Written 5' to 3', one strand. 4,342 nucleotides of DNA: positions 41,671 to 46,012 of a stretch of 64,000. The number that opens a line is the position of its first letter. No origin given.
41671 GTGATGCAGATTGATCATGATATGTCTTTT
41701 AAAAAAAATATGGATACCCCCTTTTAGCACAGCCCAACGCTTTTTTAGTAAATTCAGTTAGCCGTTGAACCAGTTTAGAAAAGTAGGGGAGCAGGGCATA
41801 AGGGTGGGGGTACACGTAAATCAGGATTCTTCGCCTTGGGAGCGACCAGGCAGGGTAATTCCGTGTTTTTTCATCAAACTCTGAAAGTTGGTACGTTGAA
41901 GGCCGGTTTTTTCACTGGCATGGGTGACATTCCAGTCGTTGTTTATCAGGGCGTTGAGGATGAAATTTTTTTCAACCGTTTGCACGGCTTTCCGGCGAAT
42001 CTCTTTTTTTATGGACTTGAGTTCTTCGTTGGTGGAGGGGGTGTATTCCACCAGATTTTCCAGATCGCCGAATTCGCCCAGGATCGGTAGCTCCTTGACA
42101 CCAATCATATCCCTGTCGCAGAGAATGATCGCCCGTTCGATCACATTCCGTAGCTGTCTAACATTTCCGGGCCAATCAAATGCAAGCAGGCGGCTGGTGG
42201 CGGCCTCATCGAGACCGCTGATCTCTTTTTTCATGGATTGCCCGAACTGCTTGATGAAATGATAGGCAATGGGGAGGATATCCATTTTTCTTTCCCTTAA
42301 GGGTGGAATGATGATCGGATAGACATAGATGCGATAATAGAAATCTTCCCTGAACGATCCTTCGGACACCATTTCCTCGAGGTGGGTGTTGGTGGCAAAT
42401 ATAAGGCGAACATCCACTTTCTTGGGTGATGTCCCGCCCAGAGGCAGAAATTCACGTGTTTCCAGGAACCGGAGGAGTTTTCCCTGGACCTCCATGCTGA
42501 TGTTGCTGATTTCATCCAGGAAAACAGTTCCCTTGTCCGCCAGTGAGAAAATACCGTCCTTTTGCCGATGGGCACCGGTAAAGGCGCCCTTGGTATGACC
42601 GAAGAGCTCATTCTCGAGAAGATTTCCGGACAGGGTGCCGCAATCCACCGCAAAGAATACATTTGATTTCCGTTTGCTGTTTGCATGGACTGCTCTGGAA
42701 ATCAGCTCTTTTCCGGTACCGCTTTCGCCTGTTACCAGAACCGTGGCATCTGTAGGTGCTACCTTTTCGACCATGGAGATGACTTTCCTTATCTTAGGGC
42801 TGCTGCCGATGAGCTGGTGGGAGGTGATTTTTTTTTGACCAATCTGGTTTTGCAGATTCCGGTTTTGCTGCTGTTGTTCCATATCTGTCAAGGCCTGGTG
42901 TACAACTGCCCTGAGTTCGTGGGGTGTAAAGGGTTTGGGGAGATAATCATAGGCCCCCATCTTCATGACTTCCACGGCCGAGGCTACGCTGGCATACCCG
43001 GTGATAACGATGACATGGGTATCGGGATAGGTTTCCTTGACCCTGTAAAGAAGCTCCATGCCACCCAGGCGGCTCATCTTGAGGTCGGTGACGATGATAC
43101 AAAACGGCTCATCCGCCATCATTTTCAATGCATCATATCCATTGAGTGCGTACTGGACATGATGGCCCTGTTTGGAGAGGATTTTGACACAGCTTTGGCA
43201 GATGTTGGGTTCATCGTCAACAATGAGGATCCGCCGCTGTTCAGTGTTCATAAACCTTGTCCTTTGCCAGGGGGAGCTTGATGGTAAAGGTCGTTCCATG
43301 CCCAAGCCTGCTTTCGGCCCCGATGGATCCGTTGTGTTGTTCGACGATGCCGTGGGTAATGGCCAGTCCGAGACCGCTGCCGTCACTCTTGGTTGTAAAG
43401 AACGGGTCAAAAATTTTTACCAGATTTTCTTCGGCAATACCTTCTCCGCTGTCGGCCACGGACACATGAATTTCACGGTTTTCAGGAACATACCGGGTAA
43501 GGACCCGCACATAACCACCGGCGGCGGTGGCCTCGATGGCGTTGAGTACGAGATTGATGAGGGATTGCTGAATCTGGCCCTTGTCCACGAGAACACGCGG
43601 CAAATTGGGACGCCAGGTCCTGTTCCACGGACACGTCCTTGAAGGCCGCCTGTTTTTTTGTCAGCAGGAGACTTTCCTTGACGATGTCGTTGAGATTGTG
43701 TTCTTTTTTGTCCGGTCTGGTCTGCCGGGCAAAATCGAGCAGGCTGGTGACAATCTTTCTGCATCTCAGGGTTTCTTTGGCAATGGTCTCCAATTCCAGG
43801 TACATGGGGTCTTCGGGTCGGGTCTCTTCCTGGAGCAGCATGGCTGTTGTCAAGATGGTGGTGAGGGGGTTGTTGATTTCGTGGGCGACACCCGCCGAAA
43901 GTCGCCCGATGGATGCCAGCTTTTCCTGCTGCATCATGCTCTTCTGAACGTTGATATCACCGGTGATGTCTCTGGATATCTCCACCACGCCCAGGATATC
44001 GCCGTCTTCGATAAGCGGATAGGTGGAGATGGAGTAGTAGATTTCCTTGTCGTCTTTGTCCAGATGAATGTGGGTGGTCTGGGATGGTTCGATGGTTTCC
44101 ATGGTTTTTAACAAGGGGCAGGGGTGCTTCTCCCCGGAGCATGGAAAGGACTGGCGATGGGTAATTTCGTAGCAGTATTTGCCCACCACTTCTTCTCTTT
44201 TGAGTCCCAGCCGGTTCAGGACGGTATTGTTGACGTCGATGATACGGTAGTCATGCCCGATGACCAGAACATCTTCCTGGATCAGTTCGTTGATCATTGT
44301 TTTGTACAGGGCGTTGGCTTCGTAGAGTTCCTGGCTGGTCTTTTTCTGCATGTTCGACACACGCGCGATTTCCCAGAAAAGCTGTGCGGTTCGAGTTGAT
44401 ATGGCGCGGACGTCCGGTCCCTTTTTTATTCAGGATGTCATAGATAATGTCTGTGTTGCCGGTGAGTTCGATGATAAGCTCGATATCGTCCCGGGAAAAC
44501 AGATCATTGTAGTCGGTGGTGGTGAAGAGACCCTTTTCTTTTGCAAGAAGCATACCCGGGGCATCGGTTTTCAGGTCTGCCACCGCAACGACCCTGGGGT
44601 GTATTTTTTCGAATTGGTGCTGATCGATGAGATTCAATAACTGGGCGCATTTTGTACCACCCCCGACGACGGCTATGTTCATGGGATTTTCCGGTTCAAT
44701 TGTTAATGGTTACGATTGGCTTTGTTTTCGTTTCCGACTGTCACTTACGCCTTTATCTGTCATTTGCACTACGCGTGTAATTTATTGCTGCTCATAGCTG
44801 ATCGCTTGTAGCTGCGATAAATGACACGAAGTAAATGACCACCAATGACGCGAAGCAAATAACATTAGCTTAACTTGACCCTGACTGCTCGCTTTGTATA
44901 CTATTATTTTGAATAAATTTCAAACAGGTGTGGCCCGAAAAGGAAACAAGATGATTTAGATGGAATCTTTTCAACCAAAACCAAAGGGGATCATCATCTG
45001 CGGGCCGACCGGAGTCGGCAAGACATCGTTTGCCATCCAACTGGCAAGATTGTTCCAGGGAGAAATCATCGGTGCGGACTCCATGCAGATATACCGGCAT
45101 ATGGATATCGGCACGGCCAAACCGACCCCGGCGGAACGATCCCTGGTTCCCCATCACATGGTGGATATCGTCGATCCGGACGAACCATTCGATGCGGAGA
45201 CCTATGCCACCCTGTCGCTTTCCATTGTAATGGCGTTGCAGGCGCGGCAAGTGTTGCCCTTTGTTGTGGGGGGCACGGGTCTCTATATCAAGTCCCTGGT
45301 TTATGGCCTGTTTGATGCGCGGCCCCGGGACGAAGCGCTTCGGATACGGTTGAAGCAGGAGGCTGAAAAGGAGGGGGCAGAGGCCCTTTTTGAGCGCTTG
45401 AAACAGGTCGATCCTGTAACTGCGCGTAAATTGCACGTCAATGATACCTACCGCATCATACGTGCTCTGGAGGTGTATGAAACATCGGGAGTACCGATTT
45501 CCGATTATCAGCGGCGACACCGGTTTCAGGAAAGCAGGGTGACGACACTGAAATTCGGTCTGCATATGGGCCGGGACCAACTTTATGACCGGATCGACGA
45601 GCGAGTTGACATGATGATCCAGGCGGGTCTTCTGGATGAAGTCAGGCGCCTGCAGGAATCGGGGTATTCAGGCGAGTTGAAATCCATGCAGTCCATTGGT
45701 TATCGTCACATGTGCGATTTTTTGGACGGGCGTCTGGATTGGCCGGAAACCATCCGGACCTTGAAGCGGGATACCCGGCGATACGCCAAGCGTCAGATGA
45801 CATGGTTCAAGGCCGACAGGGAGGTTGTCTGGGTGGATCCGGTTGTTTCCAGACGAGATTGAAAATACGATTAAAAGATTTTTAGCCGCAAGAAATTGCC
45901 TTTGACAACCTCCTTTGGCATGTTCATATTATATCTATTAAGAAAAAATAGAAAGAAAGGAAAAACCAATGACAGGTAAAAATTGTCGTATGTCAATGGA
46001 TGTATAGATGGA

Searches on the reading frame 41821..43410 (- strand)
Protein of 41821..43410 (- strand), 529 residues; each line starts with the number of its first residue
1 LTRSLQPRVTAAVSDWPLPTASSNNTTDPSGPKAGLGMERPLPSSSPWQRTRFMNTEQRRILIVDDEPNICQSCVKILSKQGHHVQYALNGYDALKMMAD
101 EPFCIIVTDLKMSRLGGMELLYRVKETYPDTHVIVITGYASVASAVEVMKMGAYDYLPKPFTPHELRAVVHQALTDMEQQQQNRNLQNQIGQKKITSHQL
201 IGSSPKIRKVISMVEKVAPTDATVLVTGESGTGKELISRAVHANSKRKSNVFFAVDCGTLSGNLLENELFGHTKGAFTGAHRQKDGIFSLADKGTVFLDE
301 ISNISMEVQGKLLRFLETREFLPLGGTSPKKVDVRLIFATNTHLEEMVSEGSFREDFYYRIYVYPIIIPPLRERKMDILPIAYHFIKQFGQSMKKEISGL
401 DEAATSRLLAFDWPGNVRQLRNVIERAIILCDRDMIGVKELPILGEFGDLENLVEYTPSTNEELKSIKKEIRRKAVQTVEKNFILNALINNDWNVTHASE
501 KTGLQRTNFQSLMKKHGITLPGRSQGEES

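Call 10: search_protein_families(library=pfam, proteins=[window:41821-43410:-], max_evalue=0.001)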
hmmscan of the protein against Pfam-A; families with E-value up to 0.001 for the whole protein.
window:41821-43410:- (529 aa): 8 families
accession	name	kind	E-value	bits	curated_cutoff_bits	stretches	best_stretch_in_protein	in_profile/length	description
PF00158.32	Sigma54_activat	-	2.9e-65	219.5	20.2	1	200-366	1-167/168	Sigma-54 interaction domain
PF00072.30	Response_reg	-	2.7e-26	92.3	30.2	1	61-170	1-110/111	Response regulator receiver domain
PF25601.1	AAA_lid_14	-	3.1e-23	81.8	27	1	372-442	1-71/87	AAA+ ATPase lid domain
PF14532.12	Sigma54_activ_2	-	1.4e-16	61.4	25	1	201-371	1-138/138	Sigma-54 interaction domain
PF07728.20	AAA_5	-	4.8e-09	36.8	22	1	224-343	2-124/139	AAA domain (dynein-related subfamily)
PF07724.20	AAA_2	-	3.1e-05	24.5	27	1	223-349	5-132/166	AAA domain (Cdc48 subfamily)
PF00004.35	AAA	-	0.00032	21.6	21.2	1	224-342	1-110/131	ATPase family associated with various cellular activities (AAA)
PF01078.27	Mg_chelatase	-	0.00061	19.7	20.3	0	279-320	93-134/207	Magnesium chelatase, subunit ChlI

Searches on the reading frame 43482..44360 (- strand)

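Call 10: search_protein_families(library=pfam, proteins=[window:43482-44360:-], max_evalue=0.001)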
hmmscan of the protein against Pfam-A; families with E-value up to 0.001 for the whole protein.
window:43482-44360:- (292 aa): 3 families
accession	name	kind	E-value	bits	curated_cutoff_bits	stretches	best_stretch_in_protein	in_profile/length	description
PF13426.13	PAS_9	-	9.7e-16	58.4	27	1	31-133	4-102/103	PAS domain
PF00512.31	HisKA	-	1.3e-14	54.4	26.9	1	152-214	3-64/66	His Kinase A (phospho-acceptor) domain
PF08448.16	PAS_4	-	1.3e-13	51.5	23.1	1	31-133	8-106/110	PAS fold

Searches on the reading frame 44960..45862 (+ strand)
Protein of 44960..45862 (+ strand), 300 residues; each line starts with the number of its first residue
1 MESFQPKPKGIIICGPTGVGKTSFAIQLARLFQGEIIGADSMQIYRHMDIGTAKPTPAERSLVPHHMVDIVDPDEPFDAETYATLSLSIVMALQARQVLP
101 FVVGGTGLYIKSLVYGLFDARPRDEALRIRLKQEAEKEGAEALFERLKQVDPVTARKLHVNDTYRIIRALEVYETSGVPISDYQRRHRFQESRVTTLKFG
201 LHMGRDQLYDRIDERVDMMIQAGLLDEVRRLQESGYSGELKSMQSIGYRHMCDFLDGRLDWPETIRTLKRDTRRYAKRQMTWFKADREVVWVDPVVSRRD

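Call 10: search_protein_families(library=pfam, proteins=[window:44960-45862:+], max_evalue=0.001)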
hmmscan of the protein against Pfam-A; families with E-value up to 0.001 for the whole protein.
window:44960-45862:+ (300 aa): 3 families
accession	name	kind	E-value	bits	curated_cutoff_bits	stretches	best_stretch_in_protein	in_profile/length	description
PF01715.23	IPPT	-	1.9e-89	299.9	23.6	1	43-285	1-242/243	IPP transferase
PF01745.22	IPT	-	2.2e-07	31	20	1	12-59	5-52/233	Isopentenyl transferase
PF13238.12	AAA_18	-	0.00028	21.8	29.4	0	11-46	1-33/128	AAA domain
